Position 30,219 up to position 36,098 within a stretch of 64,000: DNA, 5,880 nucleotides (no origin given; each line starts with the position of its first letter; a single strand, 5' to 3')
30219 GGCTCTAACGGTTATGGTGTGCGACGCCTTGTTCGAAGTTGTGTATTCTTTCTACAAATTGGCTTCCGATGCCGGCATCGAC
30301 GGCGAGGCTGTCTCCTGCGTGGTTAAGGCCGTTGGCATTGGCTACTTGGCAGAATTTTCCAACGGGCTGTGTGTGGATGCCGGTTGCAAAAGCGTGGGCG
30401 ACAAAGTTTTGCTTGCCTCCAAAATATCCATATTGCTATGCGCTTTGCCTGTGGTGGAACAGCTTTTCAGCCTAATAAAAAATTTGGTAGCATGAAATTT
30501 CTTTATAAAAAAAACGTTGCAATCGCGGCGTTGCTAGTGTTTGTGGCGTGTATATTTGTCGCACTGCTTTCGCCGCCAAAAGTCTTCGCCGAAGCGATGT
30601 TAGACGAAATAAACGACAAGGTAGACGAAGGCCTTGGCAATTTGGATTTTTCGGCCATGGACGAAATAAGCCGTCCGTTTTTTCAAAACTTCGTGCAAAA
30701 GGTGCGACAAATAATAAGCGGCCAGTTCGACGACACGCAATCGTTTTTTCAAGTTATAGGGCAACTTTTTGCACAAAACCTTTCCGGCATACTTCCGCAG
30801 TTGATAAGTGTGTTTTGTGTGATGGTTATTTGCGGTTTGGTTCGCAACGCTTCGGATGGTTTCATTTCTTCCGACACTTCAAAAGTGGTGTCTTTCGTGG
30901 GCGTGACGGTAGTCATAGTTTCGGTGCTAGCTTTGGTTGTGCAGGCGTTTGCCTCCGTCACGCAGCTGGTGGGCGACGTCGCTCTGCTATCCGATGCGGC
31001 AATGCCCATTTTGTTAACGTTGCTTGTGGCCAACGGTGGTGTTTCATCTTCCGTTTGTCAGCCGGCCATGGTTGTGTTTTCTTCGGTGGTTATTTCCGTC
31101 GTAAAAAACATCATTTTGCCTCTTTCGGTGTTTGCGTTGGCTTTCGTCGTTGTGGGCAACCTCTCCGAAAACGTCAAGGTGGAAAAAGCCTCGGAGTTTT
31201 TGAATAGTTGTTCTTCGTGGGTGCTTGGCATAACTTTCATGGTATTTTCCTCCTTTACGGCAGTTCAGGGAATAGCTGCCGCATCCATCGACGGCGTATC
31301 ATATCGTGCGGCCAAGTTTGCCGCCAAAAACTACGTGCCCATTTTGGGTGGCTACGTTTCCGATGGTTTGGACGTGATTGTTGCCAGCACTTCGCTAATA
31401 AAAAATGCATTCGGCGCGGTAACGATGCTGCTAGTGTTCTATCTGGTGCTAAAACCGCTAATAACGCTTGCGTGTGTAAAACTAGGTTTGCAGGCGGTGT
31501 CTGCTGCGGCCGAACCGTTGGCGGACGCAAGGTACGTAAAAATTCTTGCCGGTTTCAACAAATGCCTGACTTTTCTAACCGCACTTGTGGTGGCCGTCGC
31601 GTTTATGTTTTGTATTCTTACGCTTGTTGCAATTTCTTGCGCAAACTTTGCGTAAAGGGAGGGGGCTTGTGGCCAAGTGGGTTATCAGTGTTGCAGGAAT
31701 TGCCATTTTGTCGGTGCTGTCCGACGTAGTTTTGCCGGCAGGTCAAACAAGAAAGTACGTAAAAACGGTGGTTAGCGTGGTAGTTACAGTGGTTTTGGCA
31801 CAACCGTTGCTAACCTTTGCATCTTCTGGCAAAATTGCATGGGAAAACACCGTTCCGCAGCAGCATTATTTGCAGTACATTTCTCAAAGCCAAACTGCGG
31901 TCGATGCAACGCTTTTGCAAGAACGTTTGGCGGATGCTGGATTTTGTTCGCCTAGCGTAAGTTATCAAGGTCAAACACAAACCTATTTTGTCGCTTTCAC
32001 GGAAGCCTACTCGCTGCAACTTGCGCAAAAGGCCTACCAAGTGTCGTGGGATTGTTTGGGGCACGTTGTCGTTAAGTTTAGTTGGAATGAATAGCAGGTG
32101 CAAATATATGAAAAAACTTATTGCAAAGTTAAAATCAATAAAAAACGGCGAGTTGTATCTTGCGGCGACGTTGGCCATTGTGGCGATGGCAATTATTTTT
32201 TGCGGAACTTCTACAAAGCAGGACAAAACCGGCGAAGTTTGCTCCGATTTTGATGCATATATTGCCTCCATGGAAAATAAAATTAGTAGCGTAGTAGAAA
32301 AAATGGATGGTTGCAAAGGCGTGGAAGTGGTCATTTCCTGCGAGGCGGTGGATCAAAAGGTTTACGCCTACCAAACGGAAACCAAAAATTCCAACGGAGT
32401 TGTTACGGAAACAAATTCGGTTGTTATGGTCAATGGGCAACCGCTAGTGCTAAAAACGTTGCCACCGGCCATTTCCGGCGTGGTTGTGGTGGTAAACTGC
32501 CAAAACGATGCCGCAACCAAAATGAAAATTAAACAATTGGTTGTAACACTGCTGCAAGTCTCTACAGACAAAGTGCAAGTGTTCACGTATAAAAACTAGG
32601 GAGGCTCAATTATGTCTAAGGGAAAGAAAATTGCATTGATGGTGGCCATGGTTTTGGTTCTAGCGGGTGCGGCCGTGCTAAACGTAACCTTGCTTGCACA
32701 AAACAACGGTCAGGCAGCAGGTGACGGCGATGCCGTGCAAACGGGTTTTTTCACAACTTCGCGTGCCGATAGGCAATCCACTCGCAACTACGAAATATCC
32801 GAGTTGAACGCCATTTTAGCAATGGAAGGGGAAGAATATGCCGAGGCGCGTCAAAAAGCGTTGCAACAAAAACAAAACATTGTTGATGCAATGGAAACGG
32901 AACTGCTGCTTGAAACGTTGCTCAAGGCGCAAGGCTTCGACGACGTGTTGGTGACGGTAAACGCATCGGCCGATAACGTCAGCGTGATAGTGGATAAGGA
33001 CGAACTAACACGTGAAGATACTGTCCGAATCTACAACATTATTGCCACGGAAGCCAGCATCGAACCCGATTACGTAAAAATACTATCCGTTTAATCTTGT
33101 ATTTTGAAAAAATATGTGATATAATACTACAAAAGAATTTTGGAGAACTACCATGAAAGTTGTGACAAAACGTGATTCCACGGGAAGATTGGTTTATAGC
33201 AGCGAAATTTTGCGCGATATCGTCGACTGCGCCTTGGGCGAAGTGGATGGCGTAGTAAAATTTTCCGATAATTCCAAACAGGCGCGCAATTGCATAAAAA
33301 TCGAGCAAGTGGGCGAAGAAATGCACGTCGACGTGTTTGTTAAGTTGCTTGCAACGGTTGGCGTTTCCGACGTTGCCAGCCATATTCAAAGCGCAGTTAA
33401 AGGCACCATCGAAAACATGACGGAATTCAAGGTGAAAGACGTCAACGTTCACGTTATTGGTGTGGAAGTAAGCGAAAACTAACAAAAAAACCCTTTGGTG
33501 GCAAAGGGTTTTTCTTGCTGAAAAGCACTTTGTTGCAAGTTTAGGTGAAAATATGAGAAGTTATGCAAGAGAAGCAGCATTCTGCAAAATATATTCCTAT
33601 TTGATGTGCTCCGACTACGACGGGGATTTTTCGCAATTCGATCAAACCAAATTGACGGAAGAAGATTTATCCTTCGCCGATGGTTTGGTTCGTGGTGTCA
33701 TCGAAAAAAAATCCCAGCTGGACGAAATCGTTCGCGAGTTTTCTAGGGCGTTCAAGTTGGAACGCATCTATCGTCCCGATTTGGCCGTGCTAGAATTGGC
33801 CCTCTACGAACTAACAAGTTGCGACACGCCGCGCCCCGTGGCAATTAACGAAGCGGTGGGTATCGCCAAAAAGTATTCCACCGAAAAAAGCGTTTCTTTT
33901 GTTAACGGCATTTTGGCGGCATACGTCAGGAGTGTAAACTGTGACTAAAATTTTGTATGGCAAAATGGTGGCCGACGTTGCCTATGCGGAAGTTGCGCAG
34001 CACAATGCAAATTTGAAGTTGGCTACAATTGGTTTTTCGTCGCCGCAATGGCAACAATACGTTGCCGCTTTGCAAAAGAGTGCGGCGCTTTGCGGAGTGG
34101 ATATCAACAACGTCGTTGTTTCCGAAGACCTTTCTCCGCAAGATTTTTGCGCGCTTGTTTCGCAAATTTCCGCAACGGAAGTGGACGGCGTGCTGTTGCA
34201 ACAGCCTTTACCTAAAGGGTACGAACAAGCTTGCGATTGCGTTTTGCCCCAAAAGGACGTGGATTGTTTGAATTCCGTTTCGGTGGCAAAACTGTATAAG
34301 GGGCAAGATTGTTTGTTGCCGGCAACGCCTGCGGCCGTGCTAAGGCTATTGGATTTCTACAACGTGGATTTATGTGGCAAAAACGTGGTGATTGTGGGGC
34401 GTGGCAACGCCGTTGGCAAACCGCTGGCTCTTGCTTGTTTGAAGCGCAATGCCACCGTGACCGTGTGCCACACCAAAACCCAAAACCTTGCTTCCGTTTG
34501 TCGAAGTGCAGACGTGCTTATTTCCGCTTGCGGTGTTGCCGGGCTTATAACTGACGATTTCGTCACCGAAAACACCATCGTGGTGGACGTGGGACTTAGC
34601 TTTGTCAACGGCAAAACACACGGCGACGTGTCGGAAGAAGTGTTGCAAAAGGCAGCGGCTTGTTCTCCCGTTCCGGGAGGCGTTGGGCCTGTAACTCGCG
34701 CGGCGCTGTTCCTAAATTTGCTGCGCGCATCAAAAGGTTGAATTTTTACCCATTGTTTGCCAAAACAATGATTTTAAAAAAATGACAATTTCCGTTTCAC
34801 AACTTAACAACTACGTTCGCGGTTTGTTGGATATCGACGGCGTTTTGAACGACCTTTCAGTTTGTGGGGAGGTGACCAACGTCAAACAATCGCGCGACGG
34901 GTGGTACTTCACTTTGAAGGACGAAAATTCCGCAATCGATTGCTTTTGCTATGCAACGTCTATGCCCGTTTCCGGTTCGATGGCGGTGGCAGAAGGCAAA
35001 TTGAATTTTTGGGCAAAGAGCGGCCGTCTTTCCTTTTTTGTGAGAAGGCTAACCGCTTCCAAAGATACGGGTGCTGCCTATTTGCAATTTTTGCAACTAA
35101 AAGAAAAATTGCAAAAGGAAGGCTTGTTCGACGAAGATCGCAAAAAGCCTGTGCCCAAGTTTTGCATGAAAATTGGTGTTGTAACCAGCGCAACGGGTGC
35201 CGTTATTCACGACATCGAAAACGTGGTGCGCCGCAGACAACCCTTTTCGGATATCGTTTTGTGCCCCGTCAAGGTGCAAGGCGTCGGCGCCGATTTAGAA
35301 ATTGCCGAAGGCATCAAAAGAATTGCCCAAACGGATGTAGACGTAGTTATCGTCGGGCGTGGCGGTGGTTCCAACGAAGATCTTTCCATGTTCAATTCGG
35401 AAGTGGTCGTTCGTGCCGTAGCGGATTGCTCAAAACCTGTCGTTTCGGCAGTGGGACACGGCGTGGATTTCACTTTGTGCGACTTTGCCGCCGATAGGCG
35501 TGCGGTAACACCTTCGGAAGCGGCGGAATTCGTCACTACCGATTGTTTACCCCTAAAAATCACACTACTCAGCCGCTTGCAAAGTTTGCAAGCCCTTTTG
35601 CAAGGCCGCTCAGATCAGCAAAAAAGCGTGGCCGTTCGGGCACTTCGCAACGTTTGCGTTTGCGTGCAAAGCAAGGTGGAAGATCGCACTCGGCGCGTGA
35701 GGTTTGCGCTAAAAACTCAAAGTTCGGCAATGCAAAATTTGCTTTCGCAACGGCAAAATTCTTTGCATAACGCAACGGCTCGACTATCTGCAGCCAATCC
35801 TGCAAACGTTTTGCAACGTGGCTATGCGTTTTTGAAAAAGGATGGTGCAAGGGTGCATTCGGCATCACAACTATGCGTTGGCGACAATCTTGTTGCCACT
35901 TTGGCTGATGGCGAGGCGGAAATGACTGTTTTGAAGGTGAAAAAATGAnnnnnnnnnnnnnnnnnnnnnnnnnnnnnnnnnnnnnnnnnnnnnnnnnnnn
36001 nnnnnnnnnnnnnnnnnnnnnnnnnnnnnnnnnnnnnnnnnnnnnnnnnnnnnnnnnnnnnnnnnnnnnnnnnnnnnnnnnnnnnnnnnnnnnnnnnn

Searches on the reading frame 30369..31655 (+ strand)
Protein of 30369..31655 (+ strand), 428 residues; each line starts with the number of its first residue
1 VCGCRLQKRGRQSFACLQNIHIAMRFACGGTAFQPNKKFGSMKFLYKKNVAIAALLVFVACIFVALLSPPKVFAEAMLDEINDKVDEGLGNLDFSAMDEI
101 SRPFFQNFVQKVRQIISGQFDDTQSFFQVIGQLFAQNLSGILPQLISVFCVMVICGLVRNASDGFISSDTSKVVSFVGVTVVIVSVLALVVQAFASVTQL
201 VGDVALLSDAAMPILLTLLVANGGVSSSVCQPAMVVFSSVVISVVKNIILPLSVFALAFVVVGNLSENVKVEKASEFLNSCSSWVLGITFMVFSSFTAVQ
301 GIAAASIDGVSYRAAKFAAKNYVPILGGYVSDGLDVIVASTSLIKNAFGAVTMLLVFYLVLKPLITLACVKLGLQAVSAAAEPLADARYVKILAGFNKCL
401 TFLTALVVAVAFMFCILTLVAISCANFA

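Call 60: search_protein_families(library=pfam, proteins=[window:30369-31655:+], max_evalue=0.00001)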
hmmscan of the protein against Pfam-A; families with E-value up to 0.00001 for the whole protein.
window:30369-31655:+ (428 aa): 1 family
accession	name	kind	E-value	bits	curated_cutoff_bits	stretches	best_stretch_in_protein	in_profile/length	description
PF09546.15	Spore_III_AE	-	4.7e-58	197.4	27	1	108-423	3-319/321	Stage III sporulation protein AE (spore_III_AE)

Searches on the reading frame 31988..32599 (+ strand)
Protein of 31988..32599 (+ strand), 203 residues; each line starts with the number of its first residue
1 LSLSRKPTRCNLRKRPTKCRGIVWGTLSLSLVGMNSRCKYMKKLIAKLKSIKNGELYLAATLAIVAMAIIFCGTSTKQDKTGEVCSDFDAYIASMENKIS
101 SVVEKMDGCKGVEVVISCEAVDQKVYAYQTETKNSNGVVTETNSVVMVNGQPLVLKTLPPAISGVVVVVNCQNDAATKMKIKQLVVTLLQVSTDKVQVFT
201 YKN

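Call 60: search_protein_families(library=pfam, proteins=[window:31988-32599:+], max_evalue=0.00001)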
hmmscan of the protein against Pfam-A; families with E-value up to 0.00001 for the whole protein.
window:31988-32599:+ (203 aa): 0 families

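Call 89: search_protein_families(library=ncbifam, proteins=[window:31988-32599:+], max_evalue=0.01)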
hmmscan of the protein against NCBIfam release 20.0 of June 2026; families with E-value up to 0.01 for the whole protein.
window:31988-32599:+ (203 aa): 2 families
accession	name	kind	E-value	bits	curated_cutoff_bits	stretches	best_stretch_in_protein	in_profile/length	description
TIGR02830.1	spore_III_AG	equivalog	1.4e-13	50.7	147.7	1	85-200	52-184/186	stage III sporulation protein AG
NF002008.0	PRK00809.1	subfamily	0.0078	15.9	139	0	122-174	18-71/146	hypothetical protein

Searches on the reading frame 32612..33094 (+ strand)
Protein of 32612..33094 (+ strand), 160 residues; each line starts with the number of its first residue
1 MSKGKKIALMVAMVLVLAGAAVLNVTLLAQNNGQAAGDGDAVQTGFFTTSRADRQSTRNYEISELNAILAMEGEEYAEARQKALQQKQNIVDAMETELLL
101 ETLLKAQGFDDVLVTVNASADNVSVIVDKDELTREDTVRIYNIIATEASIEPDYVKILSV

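Call 60: search_protein_families(library=pfam, proteins=[window:32612-33094:+], max_evalue=0.00001)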
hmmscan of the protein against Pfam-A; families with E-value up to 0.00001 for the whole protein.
window:32612-33094:+ (160 aa): 1 family
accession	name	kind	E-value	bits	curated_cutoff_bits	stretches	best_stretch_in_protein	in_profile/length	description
PF12685.13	SpoIIIAH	-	5.5e-23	82.3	30.6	1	38-157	75-191/191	SpoIIIAH-like protein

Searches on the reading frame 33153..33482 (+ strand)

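Call 5: search_protein_families(library=pfam, proteins=[window:33153-33482:+])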
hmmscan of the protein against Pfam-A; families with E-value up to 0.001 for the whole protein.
window:33153-33482:+ (109 aa): 1 family
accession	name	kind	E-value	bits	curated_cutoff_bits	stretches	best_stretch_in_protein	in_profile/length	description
PF03780.18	Asp23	-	5.5e-15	56.1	28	1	10-104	2-107/108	Asp23 family, cell envelope-related function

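Call 6: search_protein_families(library=ncbifam, proteins=[window:33153-33482:+])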
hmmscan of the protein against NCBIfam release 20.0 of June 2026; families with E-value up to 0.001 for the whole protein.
window:33153-33482:+ (109 aa): 1 family
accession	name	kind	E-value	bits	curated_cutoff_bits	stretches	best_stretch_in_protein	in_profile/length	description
NF033218.1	anchor_AmaP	equivalog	0.00017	21.4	55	1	6-101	80-166/166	alkaline shock response membrane anchor protein AmaP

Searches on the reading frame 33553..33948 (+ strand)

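Call 5: search_protein_families(library=pfam, proteins=[window:33553-33948:+])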
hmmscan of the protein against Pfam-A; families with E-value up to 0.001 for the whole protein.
window:33553-33948:+ (131 aa): 1 family
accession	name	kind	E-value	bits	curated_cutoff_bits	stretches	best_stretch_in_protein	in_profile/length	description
PF01029.23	NusB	-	1.1e-28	100.7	23.1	1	5-126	3-133/133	NusB family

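Call 6: search_protein_families(library=ncbifam, proteins=[window:33553-33948:+])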
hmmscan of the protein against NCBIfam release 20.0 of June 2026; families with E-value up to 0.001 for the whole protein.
window:33553-33948:+ (131 aa): 7 families
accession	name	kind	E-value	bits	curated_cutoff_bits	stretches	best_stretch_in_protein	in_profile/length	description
TIGR01951.1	nusB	equivalog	5.9e-31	107.5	88.35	1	2-127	2-130/131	transcription antitermination factor NusB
NF001223.0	PRK00202.1-1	equivalog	5.3e-25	88.2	131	1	5-127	12-143/146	transcription antitermination factor NusB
NF011494.0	PRK14902.1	equivalog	7.7e-15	54.6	319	1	28-127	30-128/444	16S rRNA (cytosine(967)-C(5))-methyltransferase RsmB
NF011493.0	PRK14901.1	equivalog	3.9e-11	42.4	540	1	29-128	30-129/447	16S rRNA (cytosine(967)-C(5))-methyltransferase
TIGR00563.1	rsmB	equivalog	2.2e-09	37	269.05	1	29-127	26-123/437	16S rRNA (cytosine(967)-C(5))-methyltransferase RsmB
NF001230.0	PRK00202.2-5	equivalog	3e-06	27.1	132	1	31-123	53-146/165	transcription antitermination factor NusB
NF008149.0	PRK10901.1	equivalog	0.00048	19.2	375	1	31-127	37-132/434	16S rRNA (cytosine(967)-C(5))-methyltransferase RsmB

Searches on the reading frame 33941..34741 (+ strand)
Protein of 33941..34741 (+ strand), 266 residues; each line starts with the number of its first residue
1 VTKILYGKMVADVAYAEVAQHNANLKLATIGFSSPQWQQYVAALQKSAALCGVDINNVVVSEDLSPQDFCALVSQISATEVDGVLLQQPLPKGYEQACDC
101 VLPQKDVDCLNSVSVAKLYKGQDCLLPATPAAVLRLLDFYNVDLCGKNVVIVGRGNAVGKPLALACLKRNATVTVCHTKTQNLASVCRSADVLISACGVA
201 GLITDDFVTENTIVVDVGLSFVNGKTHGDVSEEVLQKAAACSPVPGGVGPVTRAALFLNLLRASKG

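Call 5: search_protein_families(library=pfam, proteins=[window:33941-34741:+])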
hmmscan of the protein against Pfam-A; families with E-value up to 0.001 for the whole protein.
window:33941-34741:+ (266 aa): 2 families
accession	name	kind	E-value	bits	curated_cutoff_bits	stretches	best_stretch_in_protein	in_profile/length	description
PF02882.25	THF_DHG_CYH_C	-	8.6e-54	181.6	27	1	112-265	2-157/160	Tetrahydrofolate dehydrogenase/cyclohydrolase, NAD(P)-binding domain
PF00763.28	THF_DHG_CYH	-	4.7e-12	46.6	32.8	1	15-108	11-115/115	Tetrahydrofolate dehydrogenase/cyclohydrolase, catalytic domain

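Call 6: search_protein_families(library=ncbifam, proteins=[window:33941-34741:+])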
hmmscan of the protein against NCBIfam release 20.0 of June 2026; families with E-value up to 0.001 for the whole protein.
window:33941-34741:+ (266 aa): 30 families (the best 25 are shown)
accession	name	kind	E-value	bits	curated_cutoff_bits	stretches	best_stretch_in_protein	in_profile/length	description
NF010769.0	PRK14172.1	equivalog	3.9e-67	226.4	392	1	26-262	34-275/278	bifunctional 5,10-methylene-tetrahydrofolate dehydrogenase/ 5,10-methylene-tetrahydrofolate cyclohydrolase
NF010770.0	PRK14173.1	equivalog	9.6e-65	218.6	411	1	3-264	4-278/287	bifunctional 5,10-methylene-tetrahydrofolate dehydrogenase/ 5,10-methylene-tetrahydrofolate cyclohydrolase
NF010776.0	PRK14179.1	equivalog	6.1e-58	196.2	445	1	4-261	4-275/284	bifunctional methylenetetrahydrofolate dehydrogenase/methenyltetrahydrofolate cyclohydrolase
NF010781.0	PRK14184.1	equivalog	1.2e-57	195.2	438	1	16-263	23-279/286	bifunctional 5,10-methylene-tetrahydrofolate dehydrogenase/ 5,10-methylene-tetrahydrofolate cyclohydrolase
NF010773.0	PRK14176.1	equivalog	3.8e-56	190.6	437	1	21-264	35-283/287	bifunctional 5,10-methylene-tetrahydrofolate dehydrogenase/ 5,10-methylene-tetrahydrofolate cyclohydrolase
NF010783.0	PRK14186.1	equivalog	5.8e-56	189.8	333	1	22-261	32-279/297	bifunctional methylenetetrahydrofolate dehydrogenase/methenyltetrahydrofolate cyclohydrolase FolD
NF010775.0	PRK14178.1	equivalog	6.3e-56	189.7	465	1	25-265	27-272/279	bifunctional methylenetetrahydrofolate dehydrogenase/methenyltetrahydrofolate cyclohydrolase FolD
NF010766.0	PRK14169.1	equivalog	1.5e-55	188.7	450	1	14-258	21-271/283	bifunctional methylenetetrahydrofolate dehydrogenase/methenyltetrahydrofolate cyclohydrolase FolD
NF010787.0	PRK14191.1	equivalog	1.9e-55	188.1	423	1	20-264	27-277/285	bifunctional methylenetetrahydrofolate dehydrogenase/methenyltetrahydrofolate cyclohydrolase FolD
NF010789.1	PRK14193.1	equivalog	3.2e-55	187.3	401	1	27-262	34-276/281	bifunctional methylenetetrahydrofolate dehydrogenase/methenyltetrahydrofolate cyclohydrolase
NF010785.0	PRK14188.1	subfamily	3.8e-54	183.7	396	1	8-265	9-287/297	bifunctional methylenetetrahydrofolate dehydrogenase/methenyltetrahydrofolate cyclohydrolase FolD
NF008058.0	PRK10792.1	equivalog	2.6e-53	180.9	355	1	20-264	31-279/285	bifunctional methylenetetrahydrofolate dehydrogenase/methenyltetrahydrofolate cyclohydrolase FolD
NF010764.0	PRK14167.1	subfamily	2.7e-50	171.3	477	1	16-264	23-286/297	bifunctional 5,10-methylene-tetrahydrofolate dehydrogenase/ 5,10-methylene-tetrahydrofolate cyclohydrolase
NF041156.1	FolD_Thplmales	equivalog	1.4e-49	168.7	480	1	24-264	32-272/277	bifunctional methylenetetrahydrofolate dehydrogenase/methenyltetrahydrofolate cyclohydrolase FolD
NF010780.0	PRK14183.1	equivalog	1.7e-49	168.6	480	1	37-265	45-278/283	bifunctional 5,10-methylene-tetrahydrofolate dehydrogenase/ 5,10-methylene-tetrahydrofolate cyclohydrolase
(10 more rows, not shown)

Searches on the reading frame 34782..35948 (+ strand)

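Call 5: search_protein_families(library=pfam, proteins=[window:34782-35948:+])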
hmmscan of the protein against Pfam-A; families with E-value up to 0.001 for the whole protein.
window:34782-35948:+ (388 aa): 3 families
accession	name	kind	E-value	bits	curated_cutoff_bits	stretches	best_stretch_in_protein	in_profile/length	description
PF02601.20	Exonuc_VII_L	-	8e-75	252.7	35.9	2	115-281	1-168/315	Exonuclease VII, large subunit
PF13742.12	tRNA_anti_2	-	2.7e-16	60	27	1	3-90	1-94/95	OB-fold nucleic acid binding domain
PF01336.31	tRNA_anti-codon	-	0.00023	21.5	27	1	26-90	2-72/75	OB-fold nucleic acid binding domain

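Call 6: search_protein_families(library=ncbifam, proteins=[window:34782-35948:+])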
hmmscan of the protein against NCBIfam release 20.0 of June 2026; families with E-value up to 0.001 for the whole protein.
window:34782-35948:+ (388 aa): 1 family
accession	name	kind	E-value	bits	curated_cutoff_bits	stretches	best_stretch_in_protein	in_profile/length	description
TIGR00237.1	xseA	equivalog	4.7e-111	371.7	180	1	4-383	1-388/389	exodeoxyribonuclease VII large subunit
